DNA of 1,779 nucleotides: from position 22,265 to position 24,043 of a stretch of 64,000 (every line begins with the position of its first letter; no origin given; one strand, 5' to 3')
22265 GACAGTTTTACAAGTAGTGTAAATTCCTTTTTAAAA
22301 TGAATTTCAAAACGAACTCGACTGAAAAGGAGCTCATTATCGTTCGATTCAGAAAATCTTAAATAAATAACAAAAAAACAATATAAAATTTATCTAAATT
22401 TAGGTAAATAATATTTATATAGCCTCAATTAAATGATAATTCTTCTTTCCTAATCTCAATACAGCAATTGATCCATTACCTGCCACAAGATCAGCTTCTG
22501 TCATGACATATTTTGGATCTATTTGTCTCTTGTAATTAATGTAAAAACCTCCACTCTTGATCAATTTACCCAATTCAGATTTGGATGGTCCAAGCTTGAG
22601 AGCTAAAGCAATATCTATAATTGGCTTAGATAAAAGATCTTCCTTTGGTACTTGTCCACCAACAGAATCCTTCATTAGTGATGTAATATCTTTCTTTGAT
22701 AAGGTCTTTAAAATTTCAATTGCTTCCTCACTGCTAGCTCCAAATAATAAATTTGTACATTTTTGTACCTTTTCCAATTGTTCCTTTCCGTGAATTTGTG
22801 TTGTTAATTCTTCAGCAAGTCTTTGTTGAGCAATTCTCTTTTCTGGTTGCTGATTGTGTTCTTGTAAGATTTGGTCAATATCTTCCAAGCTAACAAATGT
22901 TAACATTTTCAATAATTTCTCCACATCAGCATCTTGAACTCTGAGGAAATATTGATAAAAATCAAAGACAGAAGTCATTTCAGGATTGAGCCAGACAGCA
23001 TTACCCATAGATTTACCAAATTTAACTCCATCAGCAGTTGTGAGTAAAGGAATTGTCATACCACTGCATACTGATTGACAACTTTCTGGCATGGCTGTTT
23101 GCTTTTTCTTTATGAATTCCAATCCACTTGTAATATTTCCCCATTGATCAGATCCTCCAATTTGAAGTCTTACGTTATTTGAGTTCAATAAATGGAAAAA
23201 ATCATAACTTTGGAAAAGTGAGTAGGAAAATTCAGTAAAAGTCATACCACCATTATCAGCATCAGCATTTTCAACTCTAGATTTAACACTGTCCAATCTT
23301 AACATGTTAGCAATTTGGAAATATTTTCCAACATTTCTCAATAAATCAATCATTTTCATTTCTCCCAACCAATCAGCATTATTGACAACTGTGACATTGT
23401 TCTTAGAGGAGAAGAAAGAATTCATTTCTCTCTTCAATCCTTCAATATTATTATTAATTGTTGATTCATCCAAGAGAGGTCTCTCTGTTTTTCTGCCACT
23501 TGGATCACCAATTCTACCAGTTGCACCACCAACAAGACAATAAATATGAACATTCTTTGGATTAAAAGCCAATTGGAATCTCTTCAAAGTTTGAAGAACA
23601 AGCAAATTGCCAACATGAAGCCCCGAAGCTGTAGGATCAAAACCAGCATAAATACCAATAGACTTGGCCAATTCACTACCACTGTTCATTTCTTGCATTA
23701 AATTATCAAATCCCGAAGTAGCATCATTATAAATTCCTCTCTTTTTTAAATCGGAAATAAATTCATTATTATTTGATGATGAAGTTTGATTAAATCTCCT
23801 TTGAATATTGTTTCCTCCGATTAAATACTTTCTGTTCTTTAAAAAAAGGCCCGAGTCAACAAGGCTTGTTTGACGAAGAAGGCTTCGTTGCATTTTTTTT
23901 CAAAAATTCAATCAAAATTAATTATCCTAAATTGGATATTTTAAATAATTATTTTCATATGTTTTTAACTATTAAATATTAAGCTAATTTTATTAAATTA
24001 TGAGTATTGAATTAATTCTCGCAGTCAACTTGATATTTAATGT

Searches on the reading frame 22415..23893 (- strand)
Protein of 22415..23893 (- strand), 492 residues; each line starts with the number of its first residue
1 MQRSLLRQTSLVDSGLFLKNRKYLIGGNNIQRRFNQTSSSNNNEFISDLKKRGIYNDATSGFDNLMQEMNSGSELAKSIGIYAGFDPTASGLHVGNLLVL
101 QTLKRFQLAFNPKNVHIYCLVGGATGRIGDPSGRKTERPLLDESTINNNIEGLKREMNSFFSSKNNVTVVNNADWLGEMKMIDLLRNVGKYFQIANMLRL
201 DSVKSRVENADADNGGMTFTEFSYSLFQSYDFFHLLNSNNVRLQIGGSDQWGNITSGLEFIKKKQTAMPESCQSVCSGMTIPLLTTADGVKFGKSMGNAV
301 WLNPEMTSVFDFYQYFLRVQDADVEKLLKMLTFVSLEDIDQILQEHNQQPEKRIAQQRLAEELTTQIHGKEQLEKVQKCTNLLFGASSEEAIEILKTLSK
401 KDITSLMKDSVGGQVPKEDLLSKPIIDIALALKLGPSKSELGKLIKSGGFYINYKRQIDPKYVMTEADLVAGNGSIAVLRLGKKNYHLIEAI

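Call 76: search_protein_families(library=pfam, proteins=[window:22415-23893:-], max_evalue=0.00001)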
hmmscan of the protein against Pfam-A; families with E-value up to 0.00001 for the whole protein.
window:22415-23893:- (492 aa): 2 families
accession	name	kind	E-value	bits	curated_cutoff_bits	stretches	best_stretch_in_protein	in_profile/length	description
PF00579.31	tRNA-synt_1b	-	2e-73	247.7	21.1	1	77-384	4-291/292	tRNA synthetases class I (W and Y)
PF22421.1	SYY_C-terminal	-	2.3e-08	34.2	27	1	418-489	12-83/83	Tyrosine--tRNA ligase SYY-like C-terminal domain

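Call 77: find_homologous_proteins(query=window:22415-23893:-, max_evalue=1e-30)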
Query window:22415-23893:- (492 aa): 8000 proteins with E <= 1e-30 among 8000 candidates; the best 120 are listed.
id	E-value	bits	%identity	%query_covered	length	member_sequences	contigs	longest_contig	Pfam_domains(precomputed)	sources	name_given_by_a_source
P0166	0.0e+0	1091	100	100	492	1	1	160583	PF22421.2,PF00579.32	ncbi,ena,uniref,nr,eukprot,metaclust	ncbi:predicted protein [Naegleria gruberi]|uniref:Tyrosine--tRNA ligase n=1 Tax=Naegleria gruberi Ta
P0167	1.2e-232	791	79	91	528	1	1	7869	PF22421.2,PF00579.32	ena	-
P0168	4.2e-231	786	75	94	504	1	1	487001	PF22421.2,PF00579.32,PF01479.31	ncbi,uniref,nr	ncbi:hypothetical protein C9374_008389 [Naegleria lovaniensis]|uniref:Tyrosine--tRNA ligase n=1 Tax=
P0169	1.6e-230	784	75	95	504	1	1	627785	PF22421.2,PF00579.32,PF01479.31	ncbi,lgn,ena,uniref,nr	ncbi:hypothetical protein FDP41_006284 [Naegleria fowleri]|uniref:Tyrosine--tRNA ligase n=1 Tax=Naeg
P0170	5.4e-187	641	64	93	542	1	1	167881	PF22421.2,PF00579.32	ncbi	ncbi:hypothetical protein ABK040_013948 [Willaertia magna]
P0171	9.5e-145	501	52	93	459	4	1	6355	PF22421.2,PF00579.32,PF01479.31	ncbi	-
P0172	3.8e-123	430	46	91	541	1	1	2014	PF22421.2,PF00579.32,PF01479.31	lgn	-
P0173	4.4e-120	420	48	91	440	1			PF22421.2,PF00579.32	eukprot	eukprot:gene1977-1485_t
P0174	4.8e-117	410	45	95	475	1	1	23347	PF22421.2,PF00579.32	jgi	jgi:tyrosyl-tRNA synthetase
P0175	3.5e-110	387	43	91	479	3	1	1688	PF22421.2,PF00579.32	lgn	-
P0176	2.6e-107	378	42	92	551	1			PF22421.2,PF00579.32,PF01479.31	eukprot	eukprot:tig00001388_g8587.t1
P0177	3.2e-103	364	44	92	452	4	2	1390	PF22421.2,PF00579.32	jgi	jgi:tyrosyl-tRNA synthetase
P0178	4.5e-103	364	44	91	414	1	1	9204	PF22421.2,PF00579.32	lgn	-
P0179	7.1e-102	360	42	91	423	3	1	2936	PF22421.2,PF00579.32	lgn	-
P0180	7.4e-102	360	44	91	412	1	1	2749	PF22421.2,PF00579.32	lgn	-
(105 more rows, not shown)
